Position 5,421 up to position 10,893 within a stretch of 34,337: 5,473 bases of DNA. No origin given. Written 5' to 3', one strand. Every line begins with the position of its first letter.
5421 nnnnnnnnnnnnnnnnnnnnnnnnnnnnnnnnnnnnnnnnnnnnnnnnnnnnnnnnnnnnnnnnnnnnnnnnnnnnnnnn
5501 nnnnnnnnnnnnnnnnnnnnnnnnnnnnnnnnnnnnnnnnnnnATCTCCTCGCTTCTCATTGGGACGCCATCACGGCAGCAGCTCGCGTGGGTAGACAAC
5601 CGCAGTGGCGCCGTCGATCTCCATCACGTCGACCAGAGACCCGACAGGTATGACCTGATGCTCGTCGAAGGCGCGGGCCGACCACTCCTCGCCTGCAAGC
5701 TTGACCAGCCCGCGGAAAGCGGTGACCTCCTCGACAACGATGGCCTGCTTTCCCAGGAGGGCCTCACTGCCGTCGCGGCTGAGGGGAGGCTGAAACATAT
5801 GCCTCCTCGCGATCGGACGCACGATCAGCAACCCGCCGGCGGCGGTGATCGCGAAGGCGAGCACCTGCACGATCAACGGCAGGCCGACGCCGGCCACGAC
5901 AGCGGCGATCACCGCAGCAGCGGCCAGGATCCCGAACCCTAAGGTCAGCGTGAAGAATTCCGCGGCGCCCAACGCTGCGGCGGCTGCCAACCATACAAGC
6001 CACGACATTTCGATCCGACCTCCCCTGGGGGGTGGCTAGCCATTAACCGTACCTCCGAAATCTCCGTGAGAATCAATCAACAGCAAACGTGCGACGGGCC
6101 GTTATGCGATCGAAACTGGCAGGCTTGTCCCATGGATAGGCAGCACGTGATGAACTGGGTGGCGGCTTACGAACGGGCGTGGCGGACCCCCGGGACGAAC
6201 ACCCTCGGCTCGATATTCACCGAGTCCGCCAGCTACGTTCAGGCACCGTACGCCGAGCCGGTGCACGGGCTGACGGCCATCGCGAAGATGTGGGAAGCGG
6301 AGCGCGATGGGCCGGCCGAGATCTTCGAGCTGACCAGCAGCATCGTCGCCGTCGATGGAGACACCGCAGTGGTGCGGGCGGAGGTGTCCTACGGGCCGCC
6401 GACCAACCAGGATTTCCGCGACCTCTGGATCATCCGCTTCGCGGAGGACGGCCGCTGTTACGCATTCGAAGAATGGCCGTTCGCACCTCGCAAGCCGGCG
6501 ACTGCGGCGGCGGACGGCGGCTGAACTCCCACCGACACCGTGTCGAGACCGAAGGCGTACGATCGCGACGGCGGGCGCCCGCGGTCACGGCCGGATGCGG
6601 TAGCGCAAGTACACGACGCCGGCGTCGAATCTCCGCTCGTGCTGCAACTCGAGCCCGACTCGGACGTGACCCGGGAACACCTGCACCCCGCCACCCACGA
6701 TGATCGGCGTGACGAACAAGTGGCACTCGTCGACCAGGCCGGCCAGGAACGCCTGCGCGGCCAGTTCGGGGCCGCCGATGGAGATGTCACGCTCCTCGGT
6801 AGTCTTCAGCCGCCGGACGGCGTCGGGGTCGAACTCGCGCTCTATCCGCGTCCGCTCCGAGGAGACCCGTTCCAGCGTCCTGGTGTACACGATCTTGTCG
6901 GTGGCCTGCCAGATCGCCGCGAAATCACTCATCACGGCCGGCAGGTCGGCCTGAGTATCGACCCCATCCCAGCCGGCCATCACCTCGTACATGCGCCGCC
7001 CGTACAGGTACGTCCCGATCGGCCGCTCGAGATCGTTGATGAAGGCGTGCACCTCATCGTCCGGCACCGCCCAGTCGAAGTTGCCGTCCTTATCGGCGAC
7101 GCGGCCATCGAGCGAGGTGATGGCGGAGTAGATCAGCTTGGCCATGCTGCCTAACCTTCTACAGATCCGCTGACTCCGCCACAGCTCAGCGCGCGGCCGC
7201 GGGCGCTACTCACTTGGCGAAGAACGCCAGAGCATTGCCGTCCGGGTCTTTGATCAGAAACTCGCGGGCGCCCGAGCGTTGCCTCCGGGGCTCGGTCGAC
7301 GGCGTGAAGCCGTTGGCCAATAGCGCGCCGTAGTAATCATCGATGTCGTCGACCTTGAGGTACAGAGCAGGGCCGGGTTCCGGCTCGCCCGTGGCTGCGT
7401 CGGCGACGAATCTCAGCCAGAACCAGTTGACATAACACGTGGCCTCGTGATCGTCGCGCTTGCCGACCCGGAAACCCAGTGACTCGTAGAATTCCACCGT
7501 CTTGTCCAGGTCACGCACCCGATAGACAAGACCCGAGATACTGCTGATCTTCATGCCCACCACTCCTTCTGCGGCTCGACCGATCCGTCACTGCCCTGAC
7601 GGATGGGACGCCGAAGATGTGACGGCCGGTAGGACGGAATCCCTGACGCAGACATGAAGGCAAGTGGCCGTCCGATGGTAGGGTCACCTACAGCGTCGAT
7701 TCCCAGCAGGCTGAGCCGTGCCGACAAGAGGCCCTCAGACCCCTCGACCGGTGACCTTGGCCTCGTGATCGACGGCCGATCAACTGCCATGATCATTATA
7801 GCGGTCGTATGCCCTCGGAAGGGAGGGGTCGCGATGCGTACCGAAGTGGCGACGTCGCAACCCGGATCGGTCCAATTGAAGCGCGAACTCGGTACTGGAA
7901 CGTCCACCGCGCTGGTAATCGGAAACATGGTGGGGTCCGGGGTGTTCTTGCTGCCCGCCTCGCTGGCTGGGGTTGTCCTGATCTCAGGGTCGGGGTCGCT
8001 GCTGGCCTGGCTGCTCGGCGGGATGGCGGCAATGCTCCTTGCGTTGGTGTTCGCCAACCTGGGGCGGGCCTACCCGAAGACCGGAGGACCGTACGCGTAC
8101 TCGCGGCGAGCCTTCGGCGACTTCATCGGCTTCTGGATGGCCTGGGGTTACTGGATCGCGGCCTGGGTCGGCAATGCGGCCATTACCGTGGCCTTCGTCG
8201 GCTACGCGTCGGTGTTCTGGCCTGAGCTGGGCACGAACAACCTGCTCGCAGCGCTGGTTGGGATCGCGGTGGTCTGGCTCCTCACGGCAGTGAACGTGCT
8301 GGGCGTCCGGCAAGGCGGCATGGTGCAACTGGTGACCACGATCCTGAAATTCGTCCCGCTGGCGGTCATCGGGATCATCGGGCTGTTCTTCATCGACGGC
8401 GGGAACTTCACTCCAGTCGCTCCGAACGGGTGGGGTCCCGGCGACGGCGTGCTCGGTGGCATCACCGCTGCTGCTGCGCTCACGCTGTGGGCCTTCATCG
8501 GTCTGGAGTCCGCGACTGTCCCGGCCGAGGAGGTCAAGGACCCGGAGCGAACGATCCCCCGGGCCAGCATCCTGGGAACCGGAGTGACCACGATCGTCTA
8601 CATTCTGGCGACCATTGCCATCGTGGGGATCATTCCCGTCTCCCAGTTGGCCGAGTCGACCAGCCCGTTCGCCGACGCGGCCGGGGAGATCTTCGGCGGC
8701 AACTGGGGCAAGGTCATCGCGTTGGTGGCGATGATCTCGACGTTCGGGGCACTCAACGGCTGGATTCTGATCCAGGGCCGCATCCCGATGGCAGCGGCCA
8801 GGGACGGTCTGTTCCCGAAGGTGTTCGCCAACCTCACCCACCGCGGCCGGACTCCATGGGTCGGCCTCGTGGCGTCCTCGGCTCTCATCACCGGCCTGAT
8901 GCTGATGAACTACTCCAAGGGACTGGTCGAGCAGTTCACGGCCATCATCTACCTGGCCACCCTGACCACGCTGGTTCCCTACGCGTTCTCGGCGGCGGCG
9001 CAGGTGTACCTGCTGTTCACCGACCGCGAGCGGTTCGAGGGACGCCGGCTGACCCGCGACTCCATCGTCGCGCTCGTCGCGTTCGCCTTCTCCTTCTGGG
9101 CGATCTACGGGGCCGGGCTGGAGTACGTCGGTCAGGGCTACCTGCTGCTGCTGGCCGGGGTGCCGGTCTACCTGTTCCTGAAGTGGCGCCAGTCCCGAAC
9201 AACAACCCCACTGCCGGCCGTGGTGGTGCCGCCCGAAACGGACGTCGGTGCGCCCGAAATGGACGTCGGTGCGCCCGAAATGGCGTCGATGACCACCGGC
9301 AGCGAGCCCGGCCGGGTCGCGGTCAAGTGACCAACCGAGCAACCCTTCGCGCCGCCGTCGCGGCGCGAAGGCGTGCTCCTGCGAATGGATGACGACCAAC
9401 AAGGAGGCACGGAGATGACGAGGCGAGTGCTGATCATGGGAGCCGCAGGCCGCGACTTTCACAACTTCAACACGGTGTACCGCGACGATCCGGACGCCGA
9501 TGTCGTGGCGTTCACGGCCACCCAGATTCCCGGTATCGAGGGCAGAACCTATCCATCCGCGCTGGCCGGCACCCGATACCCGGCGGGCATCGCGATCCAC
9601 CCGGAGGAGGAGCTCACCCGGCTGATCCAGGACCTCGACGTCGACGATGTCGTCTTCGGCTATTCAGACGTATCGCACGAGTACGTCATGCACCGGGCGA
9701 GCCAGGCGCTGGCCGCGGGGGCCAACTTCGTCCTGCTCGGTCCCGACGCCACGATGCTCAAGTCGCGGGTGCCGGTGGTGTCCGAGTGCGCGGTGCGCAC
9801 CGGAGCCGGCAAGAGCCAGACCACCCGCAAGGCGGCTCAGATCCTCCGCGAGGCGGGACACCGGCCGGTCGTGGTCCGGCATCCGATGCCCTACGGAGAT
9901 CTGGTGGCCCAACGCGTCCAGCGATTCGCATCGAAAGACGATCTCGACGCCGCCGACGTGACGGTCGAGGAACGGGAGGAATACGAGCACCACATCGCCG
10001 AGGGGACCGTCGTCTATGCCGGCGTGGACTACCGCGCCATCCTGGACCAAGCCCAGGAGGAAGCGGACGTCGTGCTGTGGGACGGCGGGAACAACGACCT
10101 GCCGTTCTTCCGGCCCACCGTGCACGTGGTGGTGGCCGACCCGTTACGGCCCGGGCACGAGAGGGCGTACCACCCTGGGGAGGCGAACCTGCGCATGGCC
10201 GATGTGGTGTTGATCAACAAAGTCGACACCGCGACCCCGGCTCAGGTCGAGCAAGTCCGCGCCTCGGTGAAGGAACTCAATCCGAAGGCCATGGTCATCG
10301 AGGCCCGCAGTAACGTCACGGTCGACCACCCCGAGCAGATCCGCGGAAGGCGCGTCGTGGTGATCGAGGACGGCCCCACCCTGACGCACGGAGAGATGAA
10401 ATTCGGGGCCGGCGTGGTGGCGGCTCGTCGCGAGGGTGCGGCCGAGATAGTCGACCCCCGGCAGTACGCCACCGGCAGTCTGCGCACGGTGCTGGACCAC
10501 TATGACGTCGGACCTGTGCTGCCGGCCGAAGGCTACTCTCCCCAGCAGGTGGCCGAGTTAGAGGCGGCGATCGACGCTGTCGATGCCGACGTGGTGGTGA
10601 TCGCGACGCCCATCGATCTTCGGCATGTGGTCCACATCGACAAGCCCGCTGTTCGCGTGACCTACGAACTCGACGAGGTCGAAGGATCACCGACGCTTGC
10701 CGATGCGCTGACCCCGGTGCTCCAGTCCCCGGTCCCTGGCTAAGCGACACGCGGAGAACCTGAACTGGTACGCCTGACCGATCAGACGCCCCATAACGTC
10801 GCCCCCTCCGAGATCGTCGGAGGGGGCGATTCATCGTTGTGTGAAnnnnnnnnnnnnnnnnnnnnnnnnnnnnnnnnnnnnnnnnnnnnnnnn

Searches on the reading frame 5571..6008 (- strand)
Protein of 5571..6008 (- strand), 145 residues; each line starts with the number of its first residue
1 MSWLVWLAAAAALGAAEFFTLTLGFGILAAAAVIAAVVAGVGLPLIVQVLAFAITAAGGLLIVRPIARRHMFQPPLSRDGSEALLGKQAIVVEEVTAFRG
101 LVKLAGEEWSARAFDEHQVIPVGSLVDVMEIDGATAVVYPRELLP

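Call 7: search_protein_families(library=pfam, proteins=[window:5571-6008:-], max_evalue=0.01)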
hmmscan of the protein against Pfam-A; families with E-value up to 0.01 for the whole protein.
window:5571-6008:- (145 aa): 1 family
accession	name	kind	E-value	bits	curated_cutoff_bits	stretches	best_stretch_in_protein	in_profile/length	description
PF01957.25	NfeD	-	9e-15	55.1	29.1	1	82-140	2-57/57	NfeD-like C-terminal, partner-binding domain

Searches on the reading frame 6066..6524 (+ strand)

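Call 7: search_protein_families(library=pfam, proteins=[window:6066-6524:+], max_evalue=0.01)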
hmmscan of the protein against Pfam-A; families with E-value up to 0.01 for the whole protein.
window:6066-6524:+ (152 aa): 4 families
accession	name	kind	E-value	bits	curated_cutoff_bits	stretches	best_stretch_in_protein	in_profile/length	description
PF12680.13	SnoaL_2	-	5.1e-10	40.3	27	1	33-131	2-99/102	SnoaL-like domain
PF14534.12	DUF4440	-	8.1e-06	26.7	25.2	1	32-129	5-103/107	Domain of unknown function (DUF4440)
PF13577.12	SnoaL_4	-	9.3e-06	26.1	24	1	24-107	5-89/126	SnoaL-like domain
PF13474.12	SnoaL_3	-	0.006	17.4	22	1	31-109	4-83/121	SnoaL-like domain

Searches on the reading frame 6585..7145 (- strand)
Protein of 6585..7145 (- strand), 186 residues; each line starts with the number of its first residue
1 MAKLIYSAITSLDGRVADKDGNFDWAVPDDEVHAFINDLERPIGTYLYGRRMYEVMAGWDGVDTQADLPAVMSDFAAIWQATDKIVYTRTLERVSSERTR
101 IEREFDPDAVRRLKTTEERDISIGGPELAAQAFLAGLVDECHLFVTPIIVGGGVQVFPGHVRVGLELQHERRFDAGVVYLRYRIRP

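Call 57: search_protein_families(library=pfam, proteins=[window:6585-7145:-], max_evalue=0.0001)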
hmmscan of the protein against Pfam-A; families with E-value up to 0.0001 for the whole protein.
window:6585-7145:- (186 aa): 1 family
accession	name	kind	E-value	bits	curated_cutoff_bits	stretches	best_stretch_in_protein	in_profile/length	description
PF01872.23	RibD_C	-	3.9e-18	66.4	24.1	1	3-178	2-196/197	RibD C-terminal domain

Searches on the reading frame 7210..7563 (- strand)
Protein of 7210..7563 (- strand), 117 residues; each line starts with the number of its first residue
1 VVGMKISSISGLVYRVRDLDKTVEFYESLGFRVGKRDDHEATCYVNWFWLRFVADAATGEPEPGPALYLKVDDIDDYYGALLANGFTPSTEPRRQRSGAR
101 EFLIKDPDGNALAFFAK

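Call 57: search_protein_families(library=pfam, proteins=[window:7210-7563:-], max_evalue=0.0001)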
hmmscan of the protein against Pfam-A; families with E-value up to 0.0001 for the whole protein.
window:7210-7563:- (117 aa): 1 family
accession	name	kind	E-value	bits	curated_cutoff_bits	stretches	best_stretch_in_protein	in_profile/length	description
PF00903.31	Glyoxalase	-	3.7e-16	60.1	20.6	1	12-114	5-121/121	Glyoxalase/Bleomycin resistance protein/Dioxygenase superfamily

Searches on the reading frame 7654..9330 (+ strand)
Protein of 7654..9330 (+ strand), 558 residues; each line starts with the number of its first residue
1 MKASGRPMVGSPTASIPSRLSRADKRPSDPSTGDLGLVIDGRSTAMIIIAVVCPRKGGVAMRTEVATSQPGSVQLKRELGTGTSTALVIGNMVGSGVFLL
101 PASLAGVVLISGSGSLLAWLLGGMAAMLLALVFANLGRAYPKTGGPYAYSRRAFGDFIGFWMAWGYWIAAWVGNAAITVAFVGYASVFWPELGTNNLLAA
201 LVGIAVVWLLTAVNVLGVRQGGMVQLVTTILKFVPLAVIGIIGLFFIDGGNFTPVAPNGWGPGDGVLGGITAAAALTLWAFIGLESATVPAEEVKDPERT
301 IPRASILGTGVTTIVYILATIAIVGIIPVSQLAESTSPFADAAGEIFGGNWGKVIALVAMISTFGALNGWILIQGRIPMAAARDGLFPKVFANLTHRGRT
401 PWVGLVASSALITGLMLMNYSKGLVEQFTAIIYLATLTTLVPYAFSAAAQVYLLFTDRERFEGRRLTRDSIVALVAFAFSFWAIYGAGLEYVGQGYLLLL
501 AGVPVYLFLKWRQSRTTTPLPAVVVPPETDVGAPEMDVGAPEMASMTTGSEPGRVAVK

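Call 57: search_protein_families(library=pfam, proteins=[window:7654-9330:+], max_evalue=0.0001)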
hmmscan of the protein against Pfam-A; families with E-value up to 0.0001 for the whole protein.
window:7654-9330:+ (558 aa): 3 families
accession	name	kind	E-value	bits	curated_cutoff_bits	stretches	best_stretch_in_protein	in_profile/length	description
PF13520.12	AA_permease_2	-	2.5e-61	208.3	27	1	79-484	1-401/427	Amino acid permease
PF00324.27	AA_permease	-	7.3e-42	144.1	24.6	1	88-489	6-415/470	Amino acid permease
PF03845.19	Spore_permease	-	2e-09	37.2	23.4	1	83-339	6-246/321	Spore germination protein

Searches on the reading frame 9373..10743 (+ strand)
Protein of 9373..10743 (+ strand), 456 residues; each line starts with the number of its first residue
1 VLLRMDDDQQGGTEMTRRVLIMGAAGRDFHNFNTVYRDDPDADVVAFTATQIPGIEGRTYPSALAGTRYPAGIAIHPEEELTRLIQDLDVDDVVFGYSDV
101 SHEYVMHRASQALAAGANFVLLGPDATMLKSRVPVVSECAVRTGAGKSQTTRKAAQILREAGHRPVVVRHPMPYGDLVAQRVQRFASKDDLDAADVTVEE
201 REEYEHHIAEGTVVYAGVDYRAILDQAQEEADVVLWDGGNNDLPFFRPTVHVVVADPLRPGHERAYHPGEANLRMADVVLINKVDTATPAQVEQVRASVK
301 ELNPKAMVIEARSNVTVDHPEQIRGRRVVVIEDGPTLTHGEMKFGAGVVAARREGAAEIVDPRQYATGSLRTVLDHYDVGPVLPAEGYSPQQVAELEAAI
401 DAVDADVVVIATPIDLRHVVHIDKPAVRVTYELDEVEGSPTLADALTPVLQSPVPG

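Call 57: search_protein_families(library=pfam, proteins=[window:9373-10743:+], max_evalue=0.0001)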
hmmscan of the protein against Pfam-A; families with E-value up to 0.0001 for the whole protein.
window:9373-10743:+ (456 aa): 1 family
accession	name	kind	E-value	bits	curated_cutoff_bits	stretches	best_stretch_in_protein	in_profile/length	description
PF02492.25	cobW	-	2.5e-05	24.4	20.7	1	251-309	120-179/180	CobW/HypB/UreG, nucleotide-binding domain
